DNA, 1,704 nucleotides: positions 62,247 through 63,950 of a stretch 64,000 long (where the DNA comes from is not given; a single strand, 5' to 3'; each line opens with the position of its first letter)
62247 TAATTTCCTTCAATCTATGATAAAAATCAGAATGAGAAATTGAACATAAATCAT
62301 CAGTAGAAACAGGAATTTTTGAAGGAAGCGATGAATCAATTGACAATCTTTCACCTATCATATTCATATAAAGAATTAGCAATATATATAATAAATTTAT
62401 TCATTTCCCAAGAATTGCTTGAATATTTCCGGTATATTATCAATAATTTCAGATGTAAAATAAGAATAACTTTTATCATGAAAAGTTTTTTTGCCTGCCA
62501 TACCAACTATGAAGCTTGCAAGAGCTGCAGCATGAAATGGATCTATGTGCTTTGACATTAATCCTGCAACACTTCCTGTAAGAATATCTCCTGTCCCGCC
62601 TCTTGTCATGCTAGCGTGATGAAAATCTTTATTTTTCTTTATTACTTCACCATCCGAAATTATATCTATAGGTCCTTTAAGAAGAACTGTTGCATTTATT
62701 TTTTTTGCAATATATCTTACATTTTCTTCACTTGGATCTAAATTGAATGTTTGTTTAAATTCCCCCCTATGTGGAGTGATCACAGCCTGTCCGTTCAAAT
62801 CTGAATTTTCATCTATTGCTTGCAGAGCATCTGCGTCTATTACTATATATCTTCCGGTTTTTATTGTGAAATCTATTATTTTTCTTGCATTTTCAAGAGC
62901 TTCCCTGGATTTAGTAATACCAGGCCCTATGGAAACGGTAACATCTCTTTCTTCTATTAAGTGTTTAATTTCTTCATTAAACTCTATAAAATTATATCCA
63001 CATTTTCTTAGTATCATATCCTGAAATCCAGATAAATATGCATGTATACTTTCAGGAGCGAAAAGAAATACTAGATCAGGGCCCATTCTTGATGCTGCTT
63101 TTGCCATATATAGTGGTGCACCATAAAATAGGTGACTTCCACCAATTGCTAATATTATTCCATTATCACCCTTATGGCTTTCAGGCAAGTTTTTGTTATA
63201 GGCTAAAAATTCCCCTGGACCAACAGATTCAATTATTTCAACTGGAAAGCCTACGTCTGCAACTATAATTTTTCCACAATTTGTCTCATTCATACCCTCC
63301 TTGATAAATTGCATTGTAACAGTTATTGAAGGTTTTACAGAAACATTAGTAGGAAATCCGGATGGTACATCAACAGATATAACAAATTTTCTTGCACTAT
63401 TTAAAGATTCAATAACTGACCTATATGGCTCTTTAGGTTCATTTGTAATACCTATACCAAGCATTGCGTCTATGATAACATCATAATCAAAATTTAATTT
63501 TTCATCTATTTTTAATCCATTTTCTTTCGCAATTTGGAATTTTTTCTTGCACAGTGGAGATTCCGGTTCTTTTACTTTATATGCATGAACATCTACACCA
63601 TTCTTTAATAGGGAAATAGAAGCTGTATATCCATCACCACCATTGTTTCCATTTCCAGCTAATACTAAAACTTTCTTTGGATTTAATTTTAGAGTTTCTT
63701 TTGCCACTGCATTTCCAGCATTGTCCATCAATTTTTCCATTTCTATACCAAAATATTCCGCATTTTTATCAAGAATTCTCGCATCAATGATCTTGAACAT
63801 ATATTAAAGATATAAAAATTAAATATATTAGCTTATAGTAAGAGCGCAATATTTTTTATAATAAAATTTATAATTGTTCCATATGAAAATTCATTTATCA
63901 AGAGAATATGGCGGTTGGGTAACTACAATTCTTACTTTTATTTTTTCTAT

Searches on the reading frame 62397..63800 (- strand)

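Call 75: search_protein_families(library=pfam, proteins=[window:62397-63800:-], max_evalue=0.001)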
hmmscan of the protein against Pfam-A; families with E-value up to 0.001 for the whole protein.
window:62397-63800:- (467 aa): 3 families
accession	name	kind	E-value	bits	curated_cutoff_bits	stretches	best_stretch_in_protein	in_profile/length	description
PF01256.23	Carb_kinase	-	2.4e-38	132.4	27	1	217-457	2-241/242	NAD(P)H-hydrate dehydratase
PF03853.21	YjeF_N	-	5e-34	118.1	24.9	1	22-169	2-169/169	YjeF-related protein N-terminus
PF02110.20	HK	-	3e-06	27.3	27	1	359-461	142-246/247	Hydroxyethylthiazole kinase family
